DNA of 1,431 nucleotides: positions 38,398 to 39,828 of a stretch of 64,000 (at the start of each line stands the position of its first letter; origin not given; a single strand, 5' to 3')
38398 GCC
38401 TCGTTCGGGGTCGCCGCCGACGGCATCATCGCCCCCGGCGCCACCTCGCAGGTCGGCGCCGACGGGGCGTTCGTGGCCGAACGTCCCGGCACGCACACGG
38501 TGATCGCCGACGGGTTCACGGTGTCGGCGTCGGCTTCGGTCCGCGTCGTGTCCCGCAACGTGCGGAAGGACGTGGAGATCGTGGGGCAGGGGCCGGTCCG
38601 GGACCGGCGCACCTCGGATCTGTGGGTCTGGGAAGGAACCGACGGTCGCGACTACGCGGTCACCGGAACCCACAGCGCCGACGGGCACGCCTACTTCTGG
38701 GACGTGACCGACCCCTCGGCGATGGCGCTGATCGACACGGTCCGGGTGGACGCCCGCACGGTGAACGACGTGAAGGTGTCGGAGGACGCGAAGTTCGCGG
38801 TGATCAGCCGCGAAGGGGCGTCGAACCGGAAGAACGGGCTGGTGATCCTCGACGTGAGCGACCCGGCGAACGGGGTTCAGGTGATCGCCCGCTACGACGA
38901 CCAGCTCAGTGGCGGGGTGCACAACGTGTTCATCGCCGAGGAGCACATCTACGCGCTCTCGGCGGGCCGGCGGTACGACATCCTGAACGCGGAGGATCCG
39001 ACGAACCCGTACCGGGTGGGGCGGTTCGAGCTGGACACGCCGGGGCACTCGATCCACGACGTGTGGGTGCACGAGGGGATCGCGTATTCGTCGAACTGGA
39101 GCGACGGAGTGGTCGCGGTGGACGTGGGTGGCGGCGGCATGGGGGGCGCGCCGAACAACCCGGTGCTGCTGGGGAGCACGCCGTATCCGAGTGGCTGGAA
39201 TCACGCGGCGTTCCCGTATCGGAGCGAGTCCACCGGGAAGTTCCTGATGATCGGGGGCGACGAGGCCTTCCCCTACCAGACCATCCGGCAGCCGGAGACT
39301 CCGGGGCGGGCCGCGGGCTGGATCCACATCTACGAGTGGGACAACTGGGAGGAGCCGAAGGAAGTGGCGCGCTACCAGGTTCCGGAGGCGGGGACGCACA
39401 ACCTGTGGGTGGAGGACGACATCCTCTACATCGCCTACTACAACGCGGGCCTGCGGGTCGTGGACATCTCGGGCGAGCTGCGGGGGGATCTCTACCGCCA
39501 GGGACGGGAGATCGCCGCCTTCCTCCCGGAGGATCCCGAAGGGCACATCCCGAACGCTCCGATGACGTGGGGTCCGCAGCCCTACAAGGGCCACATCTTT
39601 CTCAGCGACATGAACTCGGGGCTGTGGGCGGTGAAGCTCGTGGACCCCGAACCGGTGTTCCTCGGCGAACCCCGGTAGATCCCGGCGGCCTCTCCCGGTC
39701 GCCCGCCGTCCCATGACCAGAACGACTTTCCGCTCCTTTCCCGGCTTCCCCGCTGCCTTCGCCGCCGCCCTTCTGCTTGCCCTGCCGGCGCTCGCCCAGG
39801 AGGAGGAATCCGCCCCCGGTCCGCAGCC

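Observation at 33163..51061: Expanded family of four secreted Big_2 + LVIVD β-propeller proteins in a locus with hydroxyproline-pathway enzymes, a TonB receptor and a dedicated sigma factor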

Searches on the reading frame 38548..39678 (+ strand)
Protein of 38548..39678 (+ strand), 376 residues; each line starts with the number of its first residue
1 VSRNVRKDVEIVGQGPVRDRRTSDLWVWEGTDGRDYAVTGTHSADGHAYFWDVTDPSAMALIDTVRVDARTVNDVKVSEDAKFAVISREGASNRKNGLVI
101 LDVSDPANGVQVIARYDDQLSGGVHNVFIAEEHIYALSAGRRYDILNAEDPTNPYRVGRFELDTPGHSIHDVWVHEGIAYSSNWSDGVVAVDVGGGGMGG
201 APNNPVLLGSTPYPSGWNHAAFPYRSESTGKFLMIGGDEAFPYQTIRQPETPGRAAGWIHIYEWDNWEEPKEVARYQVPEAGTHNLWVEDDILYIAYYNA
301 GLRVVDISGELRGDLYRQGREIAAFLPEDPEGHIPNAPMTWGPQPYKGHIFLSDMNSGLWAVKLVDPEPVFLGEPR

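Call 40: search_protein_representatives(protein=window:38548-39678:+)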
Query: 376 residues. Proteins with E-value up to 0.001 (for the whole library): 6801; up to 1e-10: 1496; up to 1e-30: 205. The best 150 are listed.
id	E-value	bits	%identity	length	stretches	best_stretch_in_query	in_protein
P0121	3.0e-162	556.5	67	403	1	3-368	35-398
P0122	8.1e-158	541.9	64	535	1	3-367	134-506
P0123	1.3e-152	524.8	82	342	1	59-338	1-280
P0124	3.5e-152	523.3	64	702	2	2-201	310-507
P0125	1.1e-151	521.8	64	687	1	3-364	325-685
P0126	1.2e-147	508.4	63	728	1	3-364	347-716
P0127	9.3e-146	502.2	63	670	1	2-364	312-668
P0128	9.3e-137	472.6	59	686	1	2-365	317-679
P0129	1.5e-129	448.8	55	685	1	2-366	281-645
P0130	1.7e-123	428.9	52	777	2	2-270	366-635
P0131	2.9e-115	401.8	53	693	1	3-366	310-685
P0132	1.7e-113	396.0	52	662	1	2-365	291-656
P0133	1.3e-106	373.3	52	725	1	3-367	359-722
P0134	4.8e-104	364.8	60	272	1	112-371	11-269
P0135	5.0e-100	351.6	65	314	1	3-244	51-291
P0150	4.9e-89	315.4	45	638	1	7-370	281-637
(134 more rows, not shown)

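Call 43: find_homologous_proteins(query=A3, max_evalue=1e-10)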
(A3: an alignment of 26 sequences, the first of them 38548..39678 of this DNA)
Query A3 (26 sequences) (376 aa, profile of the alignment): 6757 proteins with E <= 1e-10 among 8000 candidates; the best 120 are listed.
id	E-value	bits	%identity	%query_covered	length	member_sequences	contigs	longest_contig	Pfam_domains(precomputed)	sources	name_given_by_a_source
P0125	1.6e-242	825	63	97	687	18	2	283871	PF02368.25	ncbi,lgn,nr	ncbi:MAG: Ig-like domain-containing protein [Planctomycetota bacterium]|nr:Ig-like domain-containing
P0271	5.0e-242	823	68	97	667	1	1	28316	PF02368.25,PF08309.18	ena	-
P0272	6.9e-241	819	64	97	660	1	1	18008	PF02368.25,PF08309.18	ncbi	-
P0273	1.3e-240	818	69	97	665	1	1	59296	PF02368.25,PF08309.18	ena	-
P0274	2.0e-240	818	65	97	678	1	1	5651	PF08309.18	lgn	-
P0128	5.4e-240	816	59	96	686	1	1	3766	PF02369.23,PF02368.25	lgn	-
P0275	1.2e-239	815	72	97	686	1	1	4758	PF02369.23,PF02368.25,PF08309.18,PF26918.1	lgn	-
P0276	1.4e-239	815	69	96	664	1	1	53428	PF02368.25,PF08309.18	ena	-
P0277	3.6e-239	814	49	97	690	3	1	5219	PF08309.18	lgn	-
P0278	4.1e-239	813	67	98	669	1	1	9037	PF02369.23,PF02368.25,PF08309.18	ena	-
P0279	4.4e-239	813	67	98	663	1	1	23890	PF02369.23,PF02368.25,PF08309.18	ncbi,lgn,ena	-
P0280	5.4e-239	813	67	98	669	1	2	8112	PF02369.23,PF02368.25,PF08309.18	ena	-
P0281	5.7e-239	813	67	98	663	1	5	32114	PF02369.23,PF02368.25,PF08309.18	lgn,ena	-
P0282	6.3e-239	813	67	98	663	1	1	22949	PF02369.23,PF02368.25,PF08309.18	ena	-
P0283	8.1e-239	813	67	98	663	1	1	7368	PF02369.23,PF02368.25,PF08309.18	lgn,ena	-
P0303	4.0e-237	807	54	98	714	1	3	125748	PF02368.25,PF08309.18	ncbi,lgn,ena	-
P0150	3.3e-235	801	44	97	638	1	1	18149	PF02368.25,PF08309.18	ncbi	-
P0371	3.3e-232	791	47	97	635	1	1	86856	PF22494.4,PF02368.25,PF08309.18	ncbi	-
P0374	5.9e-232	790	48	97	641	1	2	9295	PF02368.25,PF08309.18,PF26918.1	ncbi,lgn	ncbi:MAG: Ig-like domain-containing protein [Rhodothermales bacterium]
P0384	1.4e-231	789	48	94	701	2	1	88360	PF22359.3,PF08309.18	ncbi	-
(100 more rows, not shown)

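Call 52: predict_structure(alignment_id=A4)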
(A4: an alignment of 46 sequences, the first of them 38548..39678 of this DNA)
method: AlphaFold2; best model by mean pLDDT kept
length: 376 residues; sequences in the alignment: 46
mean_pLDDT: 90.6   pTM: 0.90
mean pLDDT of the five models: 90.6, 90.1, 90.1, 89.5, 89.2
residues with pLDDT >= 90: 273; 70-90: 79; 50-70: 22; < 50: 2
segments of 3 or more residues with pLDDT < 50: none
pLDDT, mean of each block of 10 residues (from residue 1): 77 97 97 97 93 98 94 95 93 80 97 88 86 90 93 95 83 94 90 91 94 85 96 93 64 82 91 88 93 95 96 93 96 94 96 97 90 60
secondary structure, 60 per line:
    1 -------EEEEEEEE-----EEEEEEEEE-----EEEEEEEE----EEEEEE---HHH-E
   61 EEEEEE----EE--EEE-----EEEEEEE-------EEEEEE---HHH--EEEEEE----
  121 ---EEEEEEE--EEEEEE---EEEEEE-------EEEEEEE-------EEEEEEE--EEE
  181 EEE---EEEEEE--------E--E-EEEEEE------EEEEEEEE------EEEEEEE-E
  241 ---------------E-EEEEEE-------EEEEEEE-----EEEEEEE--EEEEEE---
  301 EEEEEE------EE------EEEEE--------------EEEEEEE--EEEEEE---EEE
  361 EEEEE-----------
elements in order: E8-15 E21-29 E35-42 E47-52 E60-66 E75-77 E83-89 E97-102 E111-116 E124-130 E133-138 E142-147 E155-161 E169-175 E178-183 E187-192 E206-211 E218-225 E232-238 E258-263 E271-277 E283-289 E292-297 E301-306 E321-325 E340-346 E349-354 E358-365

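Call 62: search_solved_structures(query=A3, max_evalue=10, show_alignments=3)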
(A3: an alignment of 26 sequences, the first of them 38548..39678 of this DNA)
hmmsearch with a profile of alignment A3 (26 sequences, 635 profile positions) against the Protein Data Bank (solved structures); distinct sequences matched with E-value up to 10: 48.
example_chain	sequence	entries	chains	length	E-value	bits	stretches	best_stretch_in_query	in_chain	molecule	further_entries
9ifo_A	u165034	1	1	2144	1.2e-26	96.6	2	23-204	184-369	Teneurin-Like Protein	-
9pt5_A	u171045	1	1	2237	1.4e-26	96.4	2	28-194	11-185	Teneurin-like protein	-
4uj6_A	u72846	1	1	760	3.4e-16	62.1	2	36-297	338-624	SURFACE LAYER PROTEIN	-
4uic_A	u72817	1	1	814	4e-16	61.9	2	39-297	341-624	SURFACE LAYER PROTEIN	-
9hcj_10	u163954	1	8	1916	1.8e-15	59.7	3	60-191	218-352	Nucleoporin 210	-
8gyr_B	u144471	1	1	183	3.3e-12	48.9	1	28-187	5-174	LigA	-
8gyr_A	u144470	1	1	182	3.9e-12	48.7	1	28-187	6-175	Leptospira Immunoglobulin-like protein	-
7r5j_10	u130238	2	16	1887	4.4e-12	48.5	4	38-241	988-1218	Nuclear pore membrane glycoprotein 210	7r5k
7x30_P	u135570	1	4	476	4.9e-11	45.1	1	22-197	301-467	Hoc-like protein ORF90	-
5hrm_A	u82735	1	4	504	9.5e-11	44.1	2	311-443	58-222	Haloalkylphosphorus hydrolase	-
5ioj_A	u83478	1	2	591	1.9e-10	43.1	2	311-443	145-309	Haloalkylphosphorus hydrolase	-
4uid_A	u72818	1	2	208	8.5e-10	41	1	142-292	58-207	SURFACE LAYER PROTEIN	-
7quz_AAA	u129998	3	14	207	1.4e-08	36.9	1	191-280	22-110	Beta-1,3-glucanase bglH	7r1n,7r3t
5ftx_A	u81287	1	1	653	1.4e-08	36.9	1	44-277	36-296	SURFACE LAYER PROTEIN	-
9cuy_c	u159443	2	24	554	1.5e-08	36.8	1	15-197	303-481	Short tail fiber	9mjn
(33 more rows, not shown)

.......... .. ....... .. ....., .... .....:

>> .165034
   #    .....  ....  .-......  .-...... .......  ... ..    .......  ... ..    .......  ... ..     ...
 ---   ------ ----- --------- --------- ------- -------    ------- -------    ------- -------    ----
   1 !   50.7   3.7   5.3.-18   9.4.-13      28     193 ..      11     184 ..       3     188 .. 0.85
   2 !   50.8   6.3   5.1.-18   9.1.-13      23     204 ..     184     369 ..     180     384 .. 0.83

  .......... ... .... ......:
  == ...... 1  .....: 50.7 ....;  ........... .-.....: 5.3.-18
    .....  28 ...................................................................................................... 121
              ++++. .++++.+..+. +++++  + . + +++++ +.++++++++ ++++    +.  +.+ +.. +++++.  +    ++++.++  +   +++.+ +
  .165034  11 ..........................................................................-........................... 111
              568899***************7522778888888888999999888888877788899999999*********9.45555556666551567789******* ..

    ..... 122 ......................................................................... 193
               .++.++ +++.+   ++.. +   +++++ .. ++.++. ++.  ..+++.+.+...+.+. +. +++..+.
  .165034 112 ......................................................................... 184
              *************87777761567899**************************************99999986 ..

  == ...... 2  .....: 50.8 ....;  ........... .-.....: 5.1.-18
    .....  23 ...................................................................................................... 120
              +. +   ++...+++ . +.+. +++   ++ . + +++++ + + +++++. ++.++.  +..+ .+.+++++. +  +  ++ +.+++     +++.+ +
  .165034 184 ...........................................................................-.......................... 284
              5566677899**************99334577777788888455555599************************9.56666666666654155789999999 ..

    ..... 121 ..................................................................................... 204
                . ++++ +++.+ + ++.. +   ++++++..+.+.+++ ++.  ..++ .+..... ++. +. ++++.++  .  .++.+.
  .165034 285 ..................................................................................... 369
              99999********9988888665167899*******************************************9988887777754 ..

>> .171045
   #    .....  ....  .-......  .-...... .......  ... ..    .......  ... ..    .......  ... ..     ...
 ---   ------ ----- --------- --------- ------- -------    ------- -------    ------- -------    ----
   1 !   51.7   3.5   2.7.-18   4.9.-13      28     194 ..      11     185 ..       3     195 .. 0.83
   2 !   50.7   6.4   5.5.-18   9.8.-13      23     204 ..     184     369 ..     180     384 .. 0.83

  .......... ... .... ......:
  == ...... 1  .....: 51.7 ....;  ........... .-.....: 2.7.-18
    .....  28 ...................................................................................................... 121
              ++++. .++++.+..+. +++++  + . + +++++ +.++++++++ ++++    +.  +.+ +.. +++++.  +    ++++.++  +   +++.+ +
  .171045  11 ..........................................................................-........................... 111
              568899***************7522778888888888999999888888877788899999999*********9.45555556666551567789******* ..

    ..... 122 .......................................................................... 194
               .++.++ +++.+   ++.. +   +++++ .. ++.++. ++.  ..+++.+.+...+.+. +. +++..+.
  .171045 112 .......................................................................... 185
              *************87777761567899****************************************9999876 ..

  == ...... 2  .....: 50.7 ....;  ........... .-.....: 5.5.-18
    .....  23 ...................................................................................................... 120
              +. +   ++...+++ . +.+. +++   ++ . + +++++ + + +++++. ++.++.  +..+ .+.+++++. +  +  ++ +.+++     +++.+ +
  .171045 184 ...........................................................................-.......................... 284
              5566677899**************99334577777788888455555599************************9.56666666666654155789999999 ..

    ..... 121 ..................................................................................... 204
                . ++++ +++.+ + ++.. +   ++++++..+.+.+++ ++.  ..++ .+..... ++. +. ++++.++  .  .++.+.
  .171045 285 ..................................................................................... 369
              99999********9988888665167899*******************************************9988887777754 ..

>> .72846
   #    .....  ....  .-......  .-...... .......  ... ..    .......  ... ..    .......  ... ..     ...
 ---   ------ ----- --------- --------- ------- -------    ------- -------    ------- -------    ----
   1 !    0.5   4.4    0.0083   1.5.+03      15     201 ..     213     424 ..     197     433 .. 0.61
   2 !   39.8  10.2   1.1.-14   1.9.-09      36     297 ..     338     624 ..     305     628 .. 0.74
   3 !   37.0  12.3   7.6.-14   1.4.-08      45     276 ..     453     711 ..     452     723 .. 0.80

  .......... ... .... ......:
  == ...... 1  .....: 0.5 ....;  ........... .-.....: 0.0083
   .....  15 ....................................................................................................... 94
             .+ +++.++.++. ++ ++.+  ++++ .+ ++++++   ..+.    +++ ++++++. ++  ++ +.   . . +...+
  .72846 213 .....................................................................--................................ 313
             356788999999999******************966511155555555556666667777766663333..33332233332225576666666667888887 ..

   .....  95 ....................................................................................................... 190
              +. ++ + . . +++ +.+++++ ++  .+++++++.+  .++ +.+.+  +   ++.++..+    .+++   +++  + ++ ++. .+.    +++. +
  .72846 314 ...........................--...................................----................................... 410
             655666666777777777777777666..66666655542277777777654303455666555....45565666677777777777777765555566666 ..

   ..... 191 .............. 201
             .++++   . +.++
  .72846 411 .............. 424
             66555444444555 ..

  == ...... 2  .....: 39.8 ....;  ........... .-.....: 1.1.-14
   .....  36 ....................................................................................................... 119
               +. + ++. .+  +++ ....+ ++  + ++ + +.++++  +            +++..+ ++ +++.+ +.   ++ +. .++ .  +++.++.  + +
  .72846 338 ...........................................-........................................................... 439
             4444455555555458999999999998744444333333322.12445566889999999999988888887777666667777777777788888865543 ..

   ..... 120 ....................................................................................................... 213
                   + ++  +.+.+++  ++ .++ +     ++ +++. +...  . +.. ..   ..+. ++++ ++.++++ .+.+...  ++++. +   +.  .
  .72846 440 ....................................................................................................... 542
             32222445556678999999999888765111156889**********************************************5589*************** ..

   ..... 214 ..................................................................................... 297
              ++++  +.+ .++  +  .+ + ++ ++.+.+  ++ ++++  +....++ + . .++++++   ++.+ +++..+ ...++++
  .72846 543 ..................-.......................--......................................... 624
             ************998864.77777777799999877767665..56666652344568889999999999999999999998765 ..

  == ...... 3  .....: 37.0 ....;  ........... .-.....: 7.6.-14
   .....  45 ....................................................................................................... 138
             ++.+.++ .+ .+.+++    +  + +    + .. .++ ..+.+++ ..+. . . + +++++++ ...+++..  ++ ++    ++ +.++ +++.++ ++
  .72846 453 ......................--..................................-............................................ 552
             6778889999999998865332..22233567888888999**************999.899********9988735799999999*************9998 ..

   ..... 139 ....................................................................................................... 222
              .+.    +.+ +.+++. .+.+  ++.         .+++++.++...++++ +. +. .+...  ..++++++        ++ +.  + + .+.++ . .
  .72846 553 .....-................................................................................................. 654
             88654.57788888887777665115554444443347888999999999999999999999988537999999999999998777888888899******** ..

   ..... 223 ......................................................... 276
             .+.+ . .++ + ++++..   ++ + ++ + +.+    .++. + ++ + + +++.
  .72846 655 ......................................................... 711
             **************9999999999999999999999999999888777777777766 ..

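Call 69: search_solved_structures(query=A6, max_evalue=0.01, show_alignments=1)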
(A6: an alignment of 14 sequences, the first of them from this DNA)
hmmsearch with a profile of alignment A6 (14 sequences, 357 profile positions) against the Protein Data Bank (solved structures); distinct sequences matched with E-value up to 0.01: 2.
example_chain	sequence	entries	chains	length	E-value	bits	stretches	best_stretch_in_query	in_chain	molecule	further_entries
5hrm_A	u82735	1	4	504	1.2e-07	33.9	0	91-266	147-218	Haloalkylphosphorus hydrolase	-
5ioj_A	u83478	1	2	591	2.9e-07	32.6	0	38-158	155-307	Haloalkylphosphorus hydrolase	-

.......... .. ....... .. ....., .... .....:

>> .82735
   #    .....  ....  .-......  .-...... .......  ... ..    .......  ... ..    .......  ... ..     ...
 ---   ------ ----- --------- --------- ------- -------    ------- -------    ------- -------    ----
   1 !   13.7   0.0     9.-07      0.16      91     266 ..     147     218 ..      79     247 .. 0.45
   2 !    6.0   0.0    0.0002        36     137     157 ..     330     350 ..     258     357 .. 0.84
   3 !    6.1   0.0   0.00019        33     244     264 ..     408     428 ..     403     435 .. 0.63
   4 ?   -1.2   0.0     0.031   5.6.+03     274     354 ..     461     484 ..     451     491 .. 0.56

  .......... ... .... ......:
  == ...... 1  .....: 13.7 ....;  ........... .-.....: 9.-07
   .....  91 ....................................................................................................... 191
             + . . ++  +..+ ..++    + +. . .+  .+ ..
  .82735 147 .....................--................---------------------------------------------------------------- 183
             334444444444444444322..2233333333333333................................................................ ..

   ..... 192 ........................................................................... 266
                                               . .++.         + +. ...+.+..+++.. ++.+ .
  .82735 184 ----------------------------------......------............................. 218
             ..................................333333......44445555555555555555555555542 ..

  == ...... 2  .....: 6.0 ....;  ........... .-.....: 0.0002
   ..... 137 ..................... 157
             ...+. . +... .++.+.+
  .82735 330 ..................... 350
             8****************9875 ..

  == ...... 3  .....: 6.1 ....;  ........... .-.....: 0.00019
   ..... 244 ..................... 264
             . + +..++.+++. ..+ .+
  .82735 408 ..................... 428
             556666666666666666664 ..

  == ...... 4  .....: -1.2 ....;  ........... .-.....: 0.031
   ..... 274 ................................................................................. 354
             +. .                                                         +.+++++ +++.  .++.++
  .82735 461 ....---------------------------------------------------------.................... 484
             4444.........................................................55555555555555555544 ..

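Call 83: find_encoding_contigs(protein=P0125, flank=8000, max_places=2)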
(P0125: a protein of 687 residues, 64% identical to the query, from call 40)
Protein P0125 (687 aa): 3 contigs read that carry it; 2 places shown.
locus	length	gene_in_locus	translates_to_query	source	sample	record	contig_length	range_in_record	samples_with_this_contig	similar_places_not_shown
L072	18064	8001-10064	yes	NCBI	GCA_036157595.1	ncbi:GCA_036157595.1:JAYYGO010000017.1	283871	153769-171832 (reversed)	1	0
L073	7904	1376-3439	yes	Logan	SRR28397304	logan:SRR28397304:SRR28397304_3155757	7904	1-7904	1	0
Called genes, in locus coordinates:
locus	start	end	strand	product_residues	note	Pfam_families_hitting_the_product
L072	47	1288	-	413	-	PF06439:3keto-disac_hyd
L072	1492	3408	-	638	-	PF00884:Sulfatase, PF01663:Phosphodiest (weak), PF16347:SGSH_C, PF14707:Sulfatase_C (weak)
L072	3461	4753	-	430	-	PF00890:FAD_binding_2, PF01266:DAO (faint), PF03486:HI0933_like, PF07992:Pyr_redox_2 (weak), PF12831:FAD_oxidored, PF13738:Pyr_redox_3 (faint), PF22780:HI0933_like_1st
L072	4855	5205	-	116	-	-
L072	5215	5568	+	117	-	PF14559:TPR_19 (faint), PF13424:TPR_12, PF13428:TPR_14 (faint), PF13432:TPR_16, PF00515:TPR_1 (weak), PF07719:TPR_2 (weak), PF13181:TPR_8 (weak)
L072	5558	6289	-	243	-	-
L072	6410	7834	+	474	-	PF00884:Sulfatase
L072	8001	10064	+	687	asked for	PF02368:Big_2 (faint)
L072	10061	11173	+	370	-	PF10282:Lactonase (weak), PF24684:Vgb_lyase (faint), PF21783:YNCE (weak), PF02239:Cytochrom_D1 (weak)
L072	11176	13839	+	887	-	PF13176:TPR_7 (faint), PF00578:AhpC-TSA, PF08534:Redoxin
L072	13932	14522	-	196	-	-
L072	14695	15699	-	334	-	PF02775:TPP_enzyme_C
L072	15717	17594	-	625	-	PF01558:POR, PF01855:POR_N, PF17147:PFOR_II (weak)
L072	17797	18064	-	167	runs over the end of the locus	-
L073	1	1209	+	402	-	?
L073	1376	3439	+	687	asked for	PF02368:Big_2 (faint)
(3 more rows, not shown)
